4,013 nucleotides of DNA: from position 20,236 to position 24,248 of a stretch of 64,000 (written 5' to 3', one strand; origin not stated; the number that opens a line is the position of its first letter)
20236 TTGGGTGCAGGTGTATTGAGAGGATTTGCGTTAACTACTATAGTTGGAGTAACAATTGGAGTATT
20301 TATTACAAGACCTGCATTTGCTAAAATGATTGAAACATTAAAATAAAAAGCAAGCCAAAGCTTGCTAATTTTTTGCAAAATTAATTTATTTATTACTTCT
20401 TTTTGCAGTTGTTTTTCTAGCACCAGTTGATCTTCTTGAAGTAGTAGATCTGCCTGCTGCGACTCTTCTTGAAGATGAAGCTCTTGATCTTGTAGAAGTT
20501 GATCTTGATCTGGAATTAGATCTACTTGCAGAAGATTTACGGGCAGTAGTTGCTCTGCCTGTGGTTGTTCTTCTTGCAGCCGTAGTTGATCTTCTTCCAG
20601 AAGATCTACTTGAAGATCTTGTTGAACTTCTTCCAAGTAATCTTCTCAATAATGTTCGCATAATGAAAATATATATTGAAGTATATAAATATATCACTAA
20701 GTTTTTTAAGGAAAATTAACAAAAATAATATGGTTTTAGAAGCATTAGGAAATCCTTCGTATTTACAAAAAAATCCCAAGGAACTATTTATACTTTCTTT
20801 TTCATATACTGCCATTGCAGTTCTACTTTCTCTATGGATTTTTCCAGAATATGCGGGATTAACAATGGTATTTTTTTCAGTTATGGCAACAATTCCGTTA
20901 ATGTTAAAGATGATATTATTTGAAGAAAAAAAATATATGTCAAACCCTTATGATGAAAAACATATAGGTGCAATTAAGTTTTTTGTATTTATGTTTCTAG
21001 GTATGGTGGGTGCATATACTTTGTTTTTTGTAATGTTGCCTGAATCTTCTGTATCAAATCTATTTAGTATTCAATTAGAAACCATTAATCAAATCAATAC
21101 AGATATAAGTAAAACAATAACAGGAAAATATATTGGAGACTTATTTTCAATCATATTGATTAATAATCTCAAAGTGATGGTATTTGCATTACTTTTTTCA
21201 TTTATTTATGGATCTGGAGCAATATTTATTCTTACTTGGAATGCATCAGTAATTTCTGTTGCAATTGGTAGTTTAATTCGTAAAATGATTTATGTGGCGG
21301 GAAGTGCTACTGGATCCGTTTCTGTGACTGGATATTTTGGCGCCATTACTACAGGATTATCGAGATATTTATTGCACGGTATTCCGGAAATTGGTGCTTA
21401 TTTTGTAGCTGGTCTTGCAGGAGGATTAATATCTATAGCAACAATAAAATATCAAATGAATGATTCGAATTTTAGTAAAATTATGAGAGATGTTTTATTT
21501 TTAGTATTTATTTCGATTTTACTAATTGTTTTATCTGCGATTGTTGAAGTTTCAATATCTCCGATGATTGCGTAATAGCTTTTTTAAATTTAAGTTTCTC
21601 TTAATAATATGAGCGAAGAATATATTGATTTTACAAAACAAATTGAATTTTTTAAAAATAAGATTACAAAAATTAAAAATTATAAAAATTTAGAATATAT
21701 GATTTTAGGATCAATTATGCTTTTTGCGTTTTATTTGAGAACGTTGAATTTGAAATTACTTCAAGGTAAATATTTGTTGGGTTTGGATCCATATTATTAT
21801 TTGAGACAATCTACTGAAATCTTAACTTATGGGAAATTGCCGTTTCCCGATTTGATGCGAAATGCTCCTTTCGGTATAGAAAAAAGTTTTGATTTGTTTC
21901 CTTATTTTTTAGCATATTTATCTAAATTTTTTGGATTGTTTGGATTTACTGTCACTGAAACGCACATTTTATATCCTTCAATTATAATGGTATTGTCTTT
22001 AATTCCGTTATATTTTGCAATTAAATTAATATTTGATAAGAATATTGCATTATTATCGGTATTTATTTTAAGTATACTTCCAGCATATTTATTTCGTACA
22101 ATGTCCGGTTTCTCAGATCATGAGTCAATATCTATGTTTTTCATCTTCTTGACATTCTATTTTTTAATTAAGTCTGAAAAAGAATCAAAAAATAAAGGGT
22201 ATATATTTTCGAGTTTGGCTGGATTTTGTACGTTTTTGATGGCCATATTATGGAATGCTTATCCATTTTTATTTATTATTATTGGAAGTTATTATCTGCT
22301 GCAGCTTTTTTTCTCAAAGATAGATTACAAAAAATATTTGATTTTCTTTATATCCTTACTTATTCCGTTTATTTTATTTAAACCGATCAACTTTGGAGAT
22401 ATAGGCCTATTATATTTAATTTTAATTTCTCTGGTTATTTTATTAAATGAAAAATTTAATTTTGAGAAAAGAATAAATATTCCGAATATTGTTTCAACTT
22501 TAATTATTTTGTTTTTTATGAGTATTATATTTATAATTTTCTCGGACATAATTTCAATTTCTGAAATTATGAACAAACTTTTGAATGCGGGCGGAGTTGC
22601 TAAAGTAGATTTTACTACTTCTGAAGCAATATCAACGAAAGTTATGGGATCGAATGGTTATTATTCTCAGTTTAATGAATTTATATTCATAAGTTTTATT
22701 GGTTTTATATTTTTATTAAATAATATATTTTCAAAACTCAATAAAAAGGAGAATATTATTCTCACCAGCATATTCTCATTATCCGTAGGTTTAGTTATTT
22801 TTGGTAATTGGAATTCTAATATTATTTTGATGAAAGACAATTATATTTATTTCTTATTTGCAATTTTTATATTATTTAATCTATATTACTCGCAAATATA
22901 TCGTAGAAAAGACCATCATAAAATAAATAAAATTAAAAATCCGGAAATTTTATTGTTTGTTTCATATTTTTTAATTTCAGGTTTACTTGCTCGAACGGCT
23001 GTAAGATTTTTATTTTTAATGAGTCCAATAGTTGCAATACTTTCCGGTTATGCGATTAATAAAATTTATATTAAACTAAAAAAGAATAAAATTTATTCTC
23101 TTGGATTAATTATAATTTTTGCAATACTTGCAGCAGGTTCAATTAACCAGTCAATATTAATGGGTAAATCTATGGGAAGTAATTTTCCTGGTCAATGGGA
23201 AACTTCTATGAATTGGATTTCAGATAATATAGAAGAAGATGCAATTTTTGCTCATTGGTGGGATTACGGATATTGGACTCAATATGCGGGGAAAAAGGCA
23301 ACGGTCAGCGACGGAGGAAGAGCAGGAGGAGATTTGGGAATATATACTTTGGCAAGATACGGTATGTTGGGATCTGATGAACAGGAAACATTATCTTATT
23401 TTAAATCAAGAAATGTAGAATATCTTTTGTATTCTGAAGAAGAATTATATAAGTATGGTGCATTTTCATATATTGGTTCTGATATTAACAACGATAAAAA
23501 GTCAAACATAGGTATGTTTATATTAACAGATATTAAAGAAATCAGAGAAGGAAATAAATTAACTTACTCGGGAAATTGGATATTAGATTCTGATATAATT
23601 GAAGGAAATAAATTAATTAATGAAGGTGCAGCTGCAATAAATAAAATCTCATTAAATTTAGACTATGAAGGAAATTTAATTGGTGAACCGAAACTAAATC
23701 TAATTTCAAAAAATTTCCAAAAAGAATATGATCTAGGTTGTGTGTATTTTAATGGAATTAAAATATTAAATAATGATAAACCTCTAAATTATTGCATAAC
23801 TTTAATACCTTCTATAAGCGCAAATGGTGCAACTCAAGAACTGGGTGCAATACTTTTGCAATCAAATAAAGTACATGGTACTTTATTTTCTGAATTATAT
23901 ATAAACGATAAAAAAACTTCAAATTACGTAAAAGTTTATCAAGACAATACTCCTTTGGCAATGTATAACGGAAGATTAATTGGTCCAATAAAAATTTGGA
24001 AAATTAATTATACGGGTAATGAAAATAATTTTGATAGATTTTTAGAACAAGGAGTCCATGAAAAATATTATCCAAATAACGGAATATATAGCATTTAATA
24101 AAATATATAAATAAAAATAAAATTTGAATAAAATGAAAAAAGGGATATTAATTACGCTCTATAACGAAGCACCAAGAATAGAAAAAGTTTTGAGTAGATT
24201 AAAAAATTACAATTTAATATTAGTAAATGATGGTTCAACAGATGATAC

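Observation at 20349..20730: GC-rich island encoding an Arg/Ser/Thr-rich peptide, with a second open frame on the same strand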

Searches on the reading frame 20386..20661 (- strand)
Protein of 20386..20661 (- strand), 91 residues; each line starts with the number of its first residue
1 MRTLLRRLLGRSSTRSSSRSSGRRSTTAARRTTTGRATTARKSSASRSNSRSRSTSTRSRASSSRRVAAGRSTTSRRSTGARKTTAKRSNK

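Call 9: search_protein_families(library=pfam, proteins=[window:20386-20661:-], max_evalue=0.1)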
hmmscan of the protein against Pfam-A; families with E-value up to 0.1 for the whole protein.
window:20386-20661:- (91 aa): 0 families

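Call 10: find_homologous_proteins(query=window:20386-20661:-, max_evalue=0.01)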
Query window:20386-20661:-: 2484 candidates shared short words with the query, none scored E <= 0.01.

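Call 12: find_encoding_contigs(protein=window:20386-20661:-, flank=4000)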
Protein window:20386-20661:- (91 aa): 1 contig read that carries it; 1 place shown.
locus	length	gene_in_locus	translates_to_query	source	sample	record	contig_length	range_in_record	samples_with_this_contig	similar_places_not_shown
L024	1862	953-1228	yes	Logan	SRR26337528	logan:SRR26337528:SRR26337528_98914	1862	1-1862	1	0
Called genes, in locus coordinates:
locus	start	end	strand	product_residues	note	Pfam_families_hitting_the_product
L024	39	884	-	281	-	PF01944:SpoIIM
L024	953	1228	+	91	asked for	-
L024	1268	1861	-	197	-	?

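Call 44: search_solved_structures(query=window:20386-20661:-, max_evalue=10)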
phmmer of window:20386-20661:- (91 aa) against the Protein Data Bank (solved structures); distinct sequences matched with E-value up to 10: 0.

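Call 45: search_protein_families(library=ncbifam, proteins=[window:20386-20661:-], max_evalue=10)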
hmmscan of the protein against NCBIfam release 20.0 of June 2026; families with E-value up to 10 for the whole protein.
window:20386-20661:- (91 aa): 0 families
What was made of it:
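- On Archaeal chromatin proteins (histone fold, Alba, MC1, Cren7, Sul7d): No hits in Pfam, NCBIfam or PDB sequences (calls 9, 44, 45).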

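Call 46: search_protein_families(library=phrogs, proteins=[window:20386-20661:-], max_evalue=10)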
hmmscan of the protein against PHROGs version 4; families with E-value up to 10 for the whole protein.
window:20386-20661:- (91 aa): 0 families

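Call 51: search_protein_representatives(protein=window:20386-20661:-)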
Query: 91 residues. Proteins with E-value up to 0.001 (for the whole library): 0; up to 1e-10: 0; up to 1e-30: 0. The best 0 are listed.
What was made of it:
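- There is no homologue in Pfam, NCBIfam, PHROGs, the PDB, 5.8 billion proteins or 1.84 billion representatives (calls 9, 10, 44-46, 51). No homologues were found (calls 9, 10, 51).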

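Call 52: list_cluster_members(proteins=[window:20386-20661:-, L025:659-868:-, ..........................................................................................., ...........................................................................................])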
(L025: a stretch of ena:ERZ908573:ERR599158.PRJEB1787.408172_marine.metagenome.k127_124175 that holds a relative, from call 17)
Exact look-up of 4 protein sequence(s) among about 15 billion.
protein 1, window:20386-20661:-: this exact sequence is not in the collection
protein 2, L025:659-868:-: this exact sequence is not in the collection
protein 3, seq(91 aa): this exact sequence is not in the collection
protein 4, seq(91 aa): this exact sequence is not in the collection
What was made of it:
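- Frame A products are also missing from the protein collection (call 52), so these negatives are weak.
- Tried and rejected: Four frame A variants were looked up and none is there (call 52).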

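Call 61: predict_structure(protein=window:20386-20661:-)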
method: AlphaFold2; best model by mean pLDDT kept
length: 91 residues; sequences in the alignment: 1
mean_pLDDT: 56.5   pTM: 0.15
mean pLDDT of the five models: 56.5, 54.8, 54.1, 50.7, 49.2
residues with pLDDT >= 90: 0; 70-90: 14; 50-70: 51; < 50: 26
segments of 3 or more residues with pLDDT < 50: 17-21, 58-60, 64-67
pLDDT, mean of each block of 10 residues (from residue 1): 66 54 52 50 54 50 49 61 73 64
secondary structure, 60 per line:
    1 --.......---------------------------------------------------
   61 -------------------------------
elements in order: H3-9
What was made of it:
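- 20620..20661 (-): Codons 1-14, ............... This is the only segment conserved in sequence. A short helix is predicted at residues 3-9. AlphaFold2 on the single sequence gives a helix at 3-9 and coil elsewhere, with mean pLDDT 56.5 (call 61).
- On SR proteins: AlphaFold2 shows only a 7-residue helix (call 61).
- AlphaFold2 predicts only a helix at residues 3-9 (call 61).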

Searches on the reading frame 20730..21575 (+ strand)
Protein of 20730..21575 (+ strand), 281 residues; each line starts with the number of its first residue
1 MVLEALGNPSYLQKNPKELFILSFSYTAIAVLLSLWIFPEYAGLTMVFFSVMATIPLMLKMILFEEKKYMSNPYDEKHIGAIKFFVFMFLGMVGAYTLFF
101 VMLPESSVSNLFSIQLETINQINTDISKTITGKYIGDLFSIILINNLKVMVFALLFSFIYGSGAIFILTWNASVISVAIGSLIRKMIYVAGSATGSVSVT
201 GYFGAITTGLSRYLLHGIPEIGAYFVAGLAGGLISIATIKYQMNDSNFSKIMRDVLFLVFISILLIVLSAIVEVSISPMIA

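Call 9: search_protein_families(library=pfam, proteins=[window:20730-21575:+], max_evalue=0.1)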
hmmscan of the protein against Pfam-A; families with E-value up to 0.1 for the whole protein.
window:20730-21575:+ (281 aa): 1 family
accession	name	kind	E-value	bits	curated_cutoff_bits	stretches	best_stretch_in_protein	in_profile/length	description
PF01944.22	SpoIIM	-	3.9e-11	43.6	26.9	1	84-278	5-163/163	Stage II sporulation protein M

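Call 16: find_homologous_proteins(query=window:20730-21575:+, max_evalue=1e-10)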
Query window:20730-21575:+ (281 aa): 2721 proteins with E <= 1e-10 among 7128 candidates; the best 120 are listed.
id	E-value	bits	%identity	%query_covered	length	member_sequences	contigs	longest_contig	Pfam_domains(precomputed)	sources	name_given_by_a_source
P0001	2.8e-168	576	100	100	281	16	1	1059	PF01944.23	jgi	-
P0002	1.5e-144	498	83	100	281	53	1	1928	PF01944.23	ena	-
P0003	2.1e-109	383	64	100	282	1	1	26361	PF01944.23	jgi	-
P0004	1.4e-108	380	63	100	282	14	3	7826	PF01944.23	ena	-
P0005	1.5e-107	377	62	100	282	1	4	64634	PF01944.23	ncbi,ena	-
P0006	1.9e-107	377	63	100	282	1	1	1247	PF01944.23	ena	-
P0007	2.1e-107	377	63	100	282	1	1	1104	PF01944.23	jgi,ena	-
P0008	1.3e-106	374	62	100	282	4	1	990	PF01944.23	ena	-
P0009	1.1e-105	371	61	100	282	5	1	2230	PF01944.23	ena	-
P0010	1.7e-105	370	62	100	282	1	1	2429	PF01944.23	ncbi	-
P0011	3.7e-104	366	59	99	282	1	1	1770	PF01944.23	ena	-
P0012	4.3e-101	356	61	100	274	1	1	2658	PF01944.23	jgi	-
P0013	5.9e-100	352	57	99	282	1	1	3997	PF01944.23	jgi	jgi:uncharacterized membrane protein SpoIIM required for sporulation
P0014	1.8e-99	351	57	99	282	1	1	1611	PF01944.23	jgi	jgi:uncharacterized membrane protein SpoIIM required for sporulation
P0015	2.6e-99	350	57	99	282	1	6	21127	PF01944.23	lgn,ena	-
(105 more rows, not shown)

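Call 17: find_encoding_contigs(protein=P0002, flank=3000, max_places=4)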
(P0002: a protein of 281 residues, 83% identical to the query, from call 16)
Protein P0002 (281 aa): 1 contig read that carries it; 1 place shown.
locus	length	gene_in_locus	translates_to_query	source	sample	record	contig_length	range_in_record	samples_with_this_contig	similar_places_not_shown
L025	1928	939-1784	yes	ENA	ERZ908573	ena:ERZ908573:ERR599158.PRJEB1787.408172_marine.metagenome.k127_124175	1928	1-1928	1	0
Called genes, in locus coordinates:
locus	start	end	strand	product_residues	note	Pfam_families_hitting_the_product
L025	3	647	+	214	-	?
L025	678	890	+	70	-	-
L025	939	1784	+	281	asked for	PF01944:SpoIIM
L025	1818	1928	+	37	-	?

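Call 18: find_encoding_contigs(protein=P0003, flank=3000, max_places=3)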
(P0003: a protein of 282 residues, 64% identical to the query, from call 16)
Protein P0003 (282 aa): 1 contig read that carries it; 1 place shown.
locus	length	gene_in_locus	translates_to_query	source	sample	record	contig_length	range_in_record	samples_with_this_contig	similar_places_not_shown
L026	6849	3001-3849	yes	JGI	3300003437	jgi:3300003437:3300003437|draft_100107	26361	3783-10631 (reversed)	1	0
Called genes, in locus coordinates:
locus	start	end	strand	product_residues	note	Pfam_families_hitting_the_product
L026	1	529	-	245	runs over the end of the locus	PF08704:GCD14, PF01135:PCMT, PF05175:MTS (weak), PF13847:Methyltransf_31, PF13649:Methyltransf_25 (weak)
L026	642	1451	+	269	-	PF02355:SecD_SecF_C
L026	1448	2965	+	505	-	PF02355:SecD_SecF_C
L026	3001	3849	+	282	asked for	PF01944:SpoIIM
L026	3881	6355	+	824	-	PF02516:STT3, PF13231:PMT_2 (weak)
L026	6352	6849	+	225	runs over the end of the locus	PF00535:Glycos_transf_2, PF13641:Glyco_tranf_2_3, PF09048:Cro (faint)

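Call 19: find_encoding_contigs(protein=P0005, flank=3000, max_places=3)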
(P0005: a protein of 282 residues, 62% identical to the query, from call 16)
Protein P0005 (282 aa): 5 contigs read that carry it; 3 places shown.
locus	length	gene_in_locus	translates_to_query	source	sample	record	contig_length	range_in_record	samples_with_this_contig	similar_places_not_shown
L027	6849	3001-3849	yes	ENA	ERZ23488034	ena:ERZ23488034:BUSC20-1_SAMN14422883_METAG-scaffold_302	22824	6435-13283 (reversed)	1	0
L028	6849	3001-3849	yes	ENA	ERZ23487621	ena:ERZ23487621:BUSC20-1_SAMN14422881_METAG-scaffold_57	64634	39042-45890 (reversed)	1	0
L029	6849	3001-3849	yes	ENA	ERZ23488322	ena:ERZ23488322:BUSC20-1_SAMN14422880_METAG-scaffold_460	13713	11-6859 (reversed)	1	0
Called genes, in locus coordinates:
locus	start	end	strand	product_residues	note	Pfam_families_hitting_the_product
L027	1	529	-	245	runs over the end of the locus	PF01209:Ubie_methyltran (weak), PF08704:GCD14, PF01135:PCMT, PF05175:MTS (weak), PF13847:Methyltransf_31, PF13649:Methyltransf_25 (weak)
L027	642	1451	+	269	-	PF02355:SecD_SecF_C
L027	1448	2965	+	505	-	PF02355:SecD_SecF_C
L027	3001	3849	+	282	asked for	PF01944:SpoIIM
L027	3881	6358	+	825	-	-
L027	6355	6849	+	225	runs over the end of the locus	PF00535:Glycos_transf_2, PF10111:Glyco_tranf_2_2 (faint), PF13641:Glyco_tranf_2_3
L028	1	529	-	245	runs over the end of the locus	PF01209:Ubie_methyltran (weak), PF08704:GCD14, PF01135:PCMT, PF05175:MTS (weak), PF13847:Methyltransf_31, PF13649:Methyltransf_25 (weak)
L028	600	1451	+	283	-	PF02355:SecD_SecF_C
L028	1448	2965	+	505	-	PF02355:SecD_SecF_C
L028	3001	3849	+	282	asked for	PF01944:SpoIIM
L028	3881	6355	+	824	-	PF02516:STT3, PF13231:PMT_2 (weak)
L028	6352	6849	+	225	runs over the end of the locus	PF00535:Glycos_transf_2, PF13641:Glyco_tranf_2_3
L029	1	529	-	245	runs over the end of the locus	PF01209:Ubie_methyltran (weak), PF08704:GCD14, PF01135:PCMT, PF05175:MTS (weak), PF13847:Methyltransf_31, PF13649:Methyltransf_25 (weak)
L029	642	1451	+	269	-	PF02355:SecD_SecF_C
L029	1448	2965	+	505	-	PF02355:SecD_SecF_C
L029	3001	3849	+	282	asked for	PF01944:SpoIIM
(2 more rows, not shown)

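Call 20: find_encoding_contigs(protein=P0004, flank=3000, max_places=3)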
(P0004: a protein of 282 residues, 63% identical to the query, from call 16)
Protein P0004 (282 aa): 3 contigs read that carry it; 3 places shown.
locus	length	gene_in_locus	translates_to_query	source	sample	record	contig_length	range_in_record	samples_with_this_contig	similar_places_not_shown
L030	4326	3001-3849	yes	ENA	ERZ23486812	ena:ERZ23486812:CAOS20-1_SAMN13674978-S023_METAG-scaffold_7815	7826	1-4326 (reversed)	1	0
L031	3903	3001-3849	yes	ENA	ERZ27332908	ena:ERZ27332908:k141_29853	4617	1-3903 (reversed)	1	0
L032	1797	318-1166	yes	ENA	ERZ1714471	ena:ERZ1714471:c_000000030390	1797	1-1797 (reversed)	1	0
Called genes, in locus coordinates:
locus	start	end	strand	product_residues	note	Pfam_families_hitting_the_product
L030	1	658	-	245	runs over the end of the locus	PF01135:PCMT, PF08704:GCD14, PF05175:MTS (weak), PF13847:Methyltransf_31, PF13649:Methyltransf_25 (weak)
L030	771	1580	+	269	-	PF02355:SecD_SecF_C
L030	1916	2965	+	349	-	PF02355:SecD_SecF_C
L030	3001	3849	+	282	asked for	PF01944:SpoIIM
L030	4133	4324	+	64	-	?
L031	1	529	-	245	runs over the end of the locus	PF01135:PCMT, PF08704:GCD14, PF05175:MTS (weak), PF13847:Methyltransf_31, PF13649:Methyltransf_25 (weak)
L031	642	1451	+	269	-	PF02355:SecD_SecF_C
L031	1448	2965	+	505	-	PF00595:PDZ (weak), PF02355:SecD_SecF_C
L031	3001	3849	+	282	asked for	PF01944:SpoIIM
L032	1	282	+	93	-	?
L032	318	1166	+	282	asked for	PF01944:SpoIIM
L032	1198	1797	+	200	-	?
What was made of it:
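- The gene was inserted in the opposite orientation between older genes (calls 18-20), so its neighbourhood says little about its function.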

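Call 45: search_protein_families(library=ncbifam, proteins=[L025:659-868:-], max_evalue=10)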
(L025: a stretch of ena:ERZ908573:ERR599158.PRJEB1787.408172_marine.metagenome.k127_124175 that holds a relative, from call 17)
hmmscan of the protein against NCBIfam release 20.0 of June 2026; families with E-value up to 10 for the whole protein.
L025:659-868:- (69 aa): 0 families

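Call 46: search_protein_families(library=phrogs, proteins=[L025:659-868:-], max_evalue=10)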
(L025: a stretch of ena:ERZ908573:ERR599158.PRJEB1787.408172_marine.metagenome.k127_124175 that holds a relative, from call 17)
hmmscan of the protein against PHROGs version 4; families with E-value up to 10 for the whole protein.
L025:659-868:- (69 aa): 0 families

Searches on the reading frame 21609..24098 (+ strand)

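Call 9: search_protein_families(library=pfam, proteins=[window:21609-24098:+], max_evalue=0.1)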
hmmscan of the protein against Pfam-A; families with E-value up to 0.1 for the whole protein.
window:21609-24098:+ (829 aa): 5 families
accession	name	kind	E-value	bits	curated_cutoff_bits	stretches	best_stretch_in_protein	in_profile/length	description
PF02516.20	STT3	-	8.2e-19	68.8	24.5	1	54-498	27-386/405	Oligosaccharyl transferase STT3, N-terminal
PF13231.12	PMT_2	-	5.8e-06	27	26.1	1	104-253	10-156/160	Dolichyl-phosphate-mannose-protein mannosyltransferase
PF21436.2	STT3-PglB_core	-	7.6e-06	26.9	23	1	548-592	6-47/131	STT3/PglB/AglB core domain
PF22627.1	AglB_core-like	-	0.016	16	27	1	542-607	42-105/111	AglB core domain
PF10034.15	Dpy19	-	0.061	11.9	27.2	1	179-548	174-528/653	Q-cell neuroblast polarisation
